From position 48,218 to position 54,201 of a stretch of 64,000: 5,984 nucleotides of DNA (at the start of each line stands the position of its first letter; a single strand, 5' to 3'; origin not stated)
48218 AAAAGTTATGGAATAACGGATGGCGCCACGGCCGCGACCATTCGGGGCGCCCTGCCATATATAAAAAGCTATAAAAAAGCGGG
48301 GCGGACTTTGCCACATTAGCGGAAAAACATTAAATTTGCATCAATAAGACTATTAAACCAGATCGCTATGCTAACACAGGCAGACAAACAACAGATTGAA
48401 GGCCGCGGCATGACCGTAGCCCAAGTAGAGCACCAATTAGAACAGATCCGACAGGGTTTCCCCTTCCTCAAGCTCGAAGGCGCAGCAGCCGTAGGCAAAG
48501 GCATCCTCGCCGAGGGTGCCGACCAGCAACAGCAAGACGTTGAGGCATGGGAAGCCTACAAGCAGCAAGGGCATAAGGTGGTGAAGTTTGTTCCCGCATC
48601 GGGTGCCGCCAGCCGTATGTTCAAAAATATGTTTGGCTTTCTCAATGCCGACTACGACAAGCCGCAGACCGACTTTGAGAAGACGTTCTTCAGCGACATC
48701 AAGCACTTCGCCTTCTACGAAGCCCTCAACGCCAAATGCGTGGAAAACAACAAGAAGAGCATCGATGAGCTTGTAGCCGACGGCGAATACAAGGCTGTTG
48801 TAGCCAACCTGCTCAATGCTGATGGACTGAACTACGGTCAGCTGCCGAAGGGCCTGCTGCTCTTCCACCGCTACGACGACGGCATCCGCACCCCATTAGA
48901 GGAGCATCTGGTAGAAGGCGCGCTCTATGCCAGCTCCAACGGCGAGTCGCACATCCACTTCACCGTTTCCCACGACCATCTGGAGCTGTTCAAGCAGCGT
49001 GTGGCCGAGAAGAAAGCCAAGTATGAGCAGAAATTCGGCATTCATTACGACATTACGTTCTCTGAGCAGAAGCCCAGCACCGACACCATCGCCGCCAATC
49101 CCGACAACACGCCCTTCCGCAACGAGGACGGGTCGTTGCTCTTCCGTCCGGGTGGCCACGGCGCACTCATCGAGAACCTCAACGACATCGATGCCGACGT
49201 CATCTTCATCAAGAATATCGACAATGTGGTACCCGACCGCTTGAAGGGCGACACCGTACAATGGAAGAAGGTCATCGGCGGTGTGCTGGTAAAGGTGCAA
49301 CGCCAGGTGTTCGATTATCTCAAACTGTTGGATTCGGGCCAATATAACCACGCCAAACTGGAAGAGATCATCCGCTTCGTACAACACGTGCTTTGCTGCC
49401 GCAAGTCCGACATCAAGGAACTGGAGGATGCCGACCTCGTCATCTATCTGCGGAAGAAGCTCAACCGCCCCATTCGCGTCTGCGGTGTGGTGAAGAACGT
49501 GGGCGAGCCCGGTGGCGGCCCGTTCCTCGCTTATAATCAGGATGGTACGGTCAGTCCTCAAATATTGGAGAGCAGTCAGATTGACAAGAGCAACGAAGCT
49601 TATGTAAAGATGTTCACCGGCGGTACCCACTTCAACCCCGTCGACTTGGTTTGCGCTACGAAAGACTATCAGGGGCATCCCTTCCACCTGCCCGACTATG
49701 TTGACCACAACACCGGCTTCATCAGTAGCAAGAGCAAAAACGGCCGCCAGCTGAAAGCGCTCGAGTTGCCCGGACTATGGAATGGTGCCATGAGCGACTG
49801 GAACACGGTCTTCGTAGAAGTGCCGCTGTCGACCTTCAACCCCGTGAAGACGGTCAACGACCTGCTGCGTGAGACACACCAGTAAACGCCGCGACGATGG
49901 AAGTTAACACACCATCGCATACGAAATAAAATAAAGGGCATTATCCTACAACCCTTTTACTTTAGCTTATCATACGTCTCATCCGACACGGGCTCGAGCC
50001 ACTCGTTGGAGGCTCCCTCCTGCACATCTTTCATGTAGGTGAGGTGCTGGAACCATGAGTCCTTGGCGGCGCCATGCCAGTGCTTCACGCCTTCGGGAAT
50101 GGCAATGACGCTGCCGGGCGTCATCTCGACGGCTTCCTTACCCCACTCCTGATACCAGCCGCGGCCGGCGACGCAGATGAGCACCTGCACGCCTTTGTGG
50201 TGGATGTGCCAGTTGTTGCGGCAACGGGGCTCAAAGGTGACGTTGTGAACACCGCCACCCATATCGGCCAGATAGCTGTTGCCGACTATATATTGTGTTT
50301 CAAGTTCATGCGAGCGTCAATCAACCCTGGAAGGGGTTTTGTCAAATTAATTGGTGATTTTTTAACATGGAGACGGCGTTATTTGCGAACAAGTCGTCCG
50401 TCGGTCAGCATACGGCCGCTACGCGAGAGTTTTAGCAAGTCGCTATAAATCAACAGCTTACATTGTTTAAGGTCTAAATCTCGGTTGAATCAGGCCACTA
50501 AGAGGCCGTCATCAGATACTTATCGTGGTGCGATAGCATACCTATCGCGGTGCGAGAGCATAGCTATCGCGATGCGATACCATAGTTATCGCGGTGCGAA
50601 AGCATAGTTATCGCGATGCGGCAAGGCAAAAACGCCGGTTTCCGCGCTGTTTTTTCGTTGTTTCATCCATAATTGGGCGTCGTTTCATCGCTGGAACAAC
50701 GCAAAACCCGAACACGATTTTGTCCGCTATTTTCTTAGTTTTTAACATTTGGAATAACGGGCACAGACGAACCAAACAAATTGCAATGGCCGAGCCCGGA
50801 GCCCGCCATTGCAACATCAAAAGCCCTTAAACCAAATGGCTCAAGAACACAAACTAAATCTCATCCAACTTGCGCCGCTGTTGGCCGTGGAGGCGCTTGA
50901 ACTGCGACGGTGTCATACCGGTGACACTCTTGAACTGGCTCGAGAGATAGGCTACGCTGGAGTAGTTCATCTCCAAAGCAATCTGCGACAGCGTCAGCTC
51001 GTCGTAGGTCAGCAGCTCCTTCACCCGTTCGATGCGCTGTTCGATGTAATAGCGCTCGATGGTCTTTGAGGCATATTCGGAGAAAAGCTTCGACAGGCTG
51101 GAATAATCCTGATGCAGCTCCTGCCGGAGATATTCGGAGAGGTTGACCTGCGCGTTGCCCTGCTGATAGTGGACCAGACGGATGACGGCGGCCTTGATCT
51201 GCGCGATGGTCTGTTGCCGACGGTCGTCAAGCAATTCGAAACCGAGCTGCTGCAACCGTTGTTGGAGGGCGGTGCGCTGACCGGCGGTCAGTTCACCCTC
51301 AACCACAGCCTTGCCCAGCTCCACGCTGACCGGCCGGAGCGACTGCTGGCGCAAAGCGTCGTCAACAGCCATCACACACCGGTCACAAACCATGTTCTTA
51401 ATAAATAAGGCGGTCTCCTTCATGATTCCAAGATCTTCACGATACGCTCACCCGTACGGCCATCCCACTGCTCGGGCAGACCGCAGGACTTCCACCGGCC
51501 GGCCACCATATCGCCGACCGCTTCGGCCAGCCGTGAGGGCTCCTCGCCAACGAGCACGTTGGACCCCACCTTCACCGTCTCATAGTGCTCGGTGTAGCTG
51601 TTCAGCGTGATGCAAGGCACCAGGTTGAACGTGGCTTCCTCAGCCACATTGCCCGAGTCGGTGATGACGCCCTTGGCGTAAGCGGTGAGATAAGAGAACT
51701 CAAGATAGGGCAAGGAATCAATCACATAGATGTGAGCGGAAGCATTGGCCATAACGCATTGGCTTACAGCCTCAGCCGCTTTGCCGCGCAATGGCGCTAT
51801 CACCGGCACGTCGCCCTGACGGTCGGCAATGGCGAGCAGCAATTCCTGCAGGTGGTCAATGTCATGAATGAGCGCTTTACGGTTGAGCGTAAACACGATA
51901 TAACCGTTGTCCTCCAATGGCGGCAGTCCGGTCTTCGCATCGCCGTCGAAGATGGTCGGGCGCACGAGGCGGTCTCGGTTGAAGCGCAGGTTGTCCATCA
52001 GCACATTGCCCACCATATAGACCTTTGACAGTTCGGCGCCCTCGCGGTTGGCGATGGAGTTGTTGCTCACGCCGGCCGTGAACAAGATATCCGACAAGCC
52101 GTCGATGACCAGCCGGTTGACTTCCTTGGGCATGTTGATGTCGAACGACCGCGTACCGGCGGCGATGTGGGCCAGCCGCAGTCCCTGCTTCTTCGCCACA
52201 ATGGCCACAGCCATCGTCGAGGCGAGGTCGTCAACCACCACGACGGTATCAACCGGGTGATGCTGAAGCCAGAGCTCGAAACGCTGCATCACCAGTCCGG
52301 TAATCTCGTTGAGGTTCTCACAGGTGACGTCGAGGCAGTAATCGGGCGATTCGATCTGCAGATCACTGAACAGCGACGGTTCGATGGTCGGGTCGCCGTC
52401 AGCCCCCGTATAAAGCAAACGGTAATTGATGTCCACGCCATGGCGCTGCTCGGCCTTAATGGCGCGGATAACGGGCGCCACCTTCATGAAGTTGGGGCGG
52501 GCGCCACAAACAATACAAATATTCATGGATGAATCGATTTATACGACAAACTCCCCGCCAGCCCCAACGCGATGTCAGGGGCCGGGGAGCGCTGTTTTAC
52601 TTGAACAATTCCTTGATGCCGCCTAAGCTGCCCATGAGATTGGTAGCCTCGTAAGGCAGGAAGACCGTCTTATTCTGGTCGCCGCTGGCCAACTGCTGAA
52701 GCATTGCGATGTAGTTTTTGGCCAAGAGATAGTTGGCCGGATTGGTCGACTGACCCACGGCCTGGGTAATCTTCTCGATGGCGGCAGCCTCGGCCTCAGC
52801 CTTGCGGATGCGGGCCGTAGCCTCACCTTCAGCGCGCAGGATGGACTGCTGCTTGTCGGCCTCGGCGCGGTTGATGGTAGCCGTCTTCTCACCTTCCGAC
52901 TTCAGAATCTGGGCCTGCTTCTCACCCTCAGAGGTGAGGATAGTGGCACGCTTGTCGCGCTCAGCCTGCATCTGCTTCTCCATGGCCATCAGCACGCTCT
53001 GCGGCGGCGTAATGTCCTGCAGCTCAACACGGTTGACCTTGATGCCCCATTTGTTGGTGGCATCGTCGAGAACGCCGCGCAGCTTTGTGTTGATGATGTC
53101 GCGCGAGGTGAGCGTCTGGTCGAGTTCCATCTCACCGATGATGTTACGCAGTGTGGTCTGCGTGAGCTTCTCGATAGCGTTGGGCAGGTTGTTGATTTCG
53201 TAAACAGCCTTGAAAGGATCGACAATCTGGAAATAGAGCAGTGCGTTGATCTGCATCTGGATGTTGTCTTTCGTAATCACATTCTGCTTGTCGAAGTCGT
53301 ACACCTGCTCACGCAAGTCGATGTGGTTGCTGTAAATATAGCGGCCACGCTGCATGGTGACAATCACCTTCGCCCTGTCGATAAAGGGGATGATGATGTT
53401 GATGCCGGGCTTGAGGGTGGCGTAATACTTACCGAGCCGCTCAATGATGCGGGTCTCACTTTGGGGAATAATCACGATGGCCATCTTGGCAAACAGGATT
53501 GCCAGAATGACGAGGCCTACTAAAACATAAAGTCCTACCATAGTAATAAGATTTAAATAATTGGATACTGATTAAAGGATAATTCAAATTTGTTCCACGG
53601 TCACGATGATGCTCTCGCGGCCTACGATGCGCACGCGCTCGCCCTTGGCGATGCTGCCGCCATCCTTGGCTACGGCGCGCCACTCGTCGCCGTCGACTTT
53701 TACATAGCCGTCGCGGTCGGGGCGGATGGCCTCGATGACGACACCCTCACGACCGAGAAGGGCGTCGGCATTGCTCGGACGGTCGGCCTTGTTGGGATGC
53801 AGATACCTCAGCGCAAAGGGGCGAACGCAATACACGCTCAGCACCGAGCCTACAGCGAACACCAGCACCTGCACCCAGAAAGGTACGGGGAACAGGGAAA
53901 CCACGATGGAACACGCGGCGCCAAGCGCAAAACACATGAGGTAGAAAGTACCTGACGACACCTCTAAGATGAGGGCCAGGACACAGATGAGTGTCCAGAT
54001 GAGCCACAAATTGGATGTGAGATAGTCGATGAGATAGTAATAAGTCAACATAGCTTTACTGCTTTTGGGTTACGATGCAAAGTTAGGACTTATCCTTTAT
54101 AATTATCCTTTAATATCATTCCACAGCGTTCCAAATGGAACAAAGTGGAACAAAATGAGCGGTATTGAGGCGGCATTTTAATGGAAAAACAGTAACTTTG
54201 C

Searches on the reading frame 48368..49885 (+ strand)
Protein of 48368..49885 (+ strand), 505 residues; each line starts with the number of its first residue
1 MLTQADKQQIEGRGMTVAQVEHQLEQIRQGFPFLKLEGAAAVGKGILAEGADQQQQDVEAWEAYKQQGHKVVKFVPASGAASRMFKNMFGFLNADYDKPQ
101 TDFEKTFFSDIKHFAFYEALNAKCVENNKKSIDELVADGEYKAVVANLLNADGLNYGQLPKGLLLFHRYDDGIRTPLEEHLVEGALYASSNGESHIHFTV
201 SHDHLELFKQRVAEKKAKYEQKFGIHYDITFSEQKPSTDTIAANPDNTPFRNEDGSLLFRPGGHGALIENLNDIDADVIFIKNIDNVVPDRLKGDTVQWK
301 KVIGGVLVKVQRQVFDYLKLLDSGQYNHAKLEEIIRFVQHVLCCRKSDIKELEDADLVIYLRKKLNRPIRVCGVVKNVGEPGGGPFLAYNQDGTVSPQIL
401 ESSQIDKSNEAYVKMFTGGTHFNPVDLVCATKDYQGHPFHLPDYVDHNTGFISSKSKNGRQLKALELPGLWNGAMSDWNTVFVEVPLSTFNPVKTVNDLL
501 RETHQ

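Call 25: search_protein_families(library=pfam, proteins=[window:48368-49885:+])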
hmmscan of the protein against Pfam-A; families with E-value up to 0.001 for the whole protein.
window:48368-49885:+ (505 aa): 1 family
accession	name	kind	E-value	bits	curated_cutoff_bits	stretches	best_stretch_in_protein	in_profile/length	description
PF14134.11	DUF4301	-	3.3e-241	802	27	1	3-505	1-507/507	Domain of unknown function (DUF4301)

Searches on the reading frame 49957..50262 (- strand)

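Call 25: search_protein_families(library=pfam, proteins=[window:49957-50262:-])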
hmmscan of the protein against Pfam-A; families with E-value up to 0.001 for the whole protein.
window:49957-50262:- (101 aa): 3 families
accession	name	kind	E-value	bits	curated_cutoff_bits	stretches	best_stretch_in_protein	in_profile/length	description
PF07883.17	Cupin_2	-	1.2e-08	34.9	27.2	1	8-68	3-61/70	Cupin domain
PF02311.25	AraC_binding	-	0.00024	21.3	21.1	1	21-77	20-76/135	AraC-like ligand binding domain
PF00190.28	Cupin_1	-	0.00049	20.1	22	1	3-67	33-103/151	Cupin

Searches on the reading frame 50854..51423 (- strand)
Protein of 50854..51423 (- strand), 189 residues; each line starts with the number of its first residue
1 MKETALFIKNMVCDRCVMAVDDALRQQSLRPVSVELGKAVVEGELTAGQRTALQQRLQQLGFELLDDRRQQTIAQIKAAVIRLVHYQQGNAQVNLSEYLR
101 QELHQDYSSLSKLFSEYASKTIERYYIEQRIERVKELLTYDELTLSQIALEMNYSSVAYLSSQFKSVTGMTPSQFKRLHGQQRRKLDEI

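Call 25: search_protein_families(library=pfam, proteins=[window:50854-51423:-])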
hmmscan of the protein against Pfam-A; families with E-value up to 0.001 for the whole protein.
window:50854-51423:- (189 aa): 2 families
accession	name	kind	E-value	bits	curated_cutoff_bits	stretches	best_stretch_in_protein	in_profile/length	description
PF12833.13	HTH_18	-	2.3e-15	57.1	33.6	1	102-177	4-79/80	Helix-turn-helix domain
PF00165.29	HTH_AraC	-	1.2e-09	38.5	26.6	1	142-175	8-40/42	Bacterial regulatory helix-turn-helix proteins, AraC family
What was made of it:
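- An AraC-type gene (50854-51423) lies beside array B (call 25).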

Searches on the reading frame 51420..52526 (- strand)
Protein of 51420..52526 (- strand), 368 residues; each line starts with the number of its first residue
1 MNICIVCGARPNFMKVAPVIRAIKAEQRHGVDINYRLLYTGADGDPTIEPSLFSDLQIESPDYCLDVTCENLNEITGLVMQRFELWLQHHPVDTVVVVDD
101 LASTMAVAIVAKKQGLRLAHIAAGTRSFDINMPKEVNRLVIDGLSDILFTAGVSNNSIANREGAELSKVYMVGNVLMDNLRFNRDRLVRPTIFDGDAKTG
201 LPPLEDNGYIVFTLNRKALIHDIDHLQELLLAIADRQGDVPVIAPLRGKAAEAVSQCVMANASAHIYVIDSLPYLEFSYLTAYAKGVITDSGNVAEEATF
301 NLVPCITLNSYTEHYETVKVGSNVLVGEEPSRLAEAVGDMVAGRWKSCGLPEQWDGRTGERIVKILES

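Call 25: search_protein_families(library=pfam, proteins=[window:51420-52526:-])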
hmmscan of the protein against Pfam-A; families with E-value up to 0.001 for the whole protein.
window:51420-52526:- (368 aa): 1 family
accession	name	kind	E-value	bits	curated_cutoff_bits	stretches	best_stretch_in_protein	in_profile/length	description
PF02350.25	Epimerase_2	-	5.7e-60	203.4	30.6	1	32-367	8-347/347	UDP-N-acetylglucosamine 2-epimerase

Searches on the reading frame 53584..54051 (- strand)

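Call 25: search_protein_families(library=pfam, proteins=[window:53584-54051:-])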
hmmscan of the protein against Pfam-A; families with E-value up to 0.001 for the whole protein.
window:53584-54051:- (155 aa): 1 family
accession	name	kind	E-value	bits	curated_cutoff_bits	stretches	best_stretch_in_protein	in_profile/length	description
PF01957.25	NfeD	-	1.5e-16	60.8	29.1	1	95-153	1-56/57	NfeD-like C-terminal, partner-binding domain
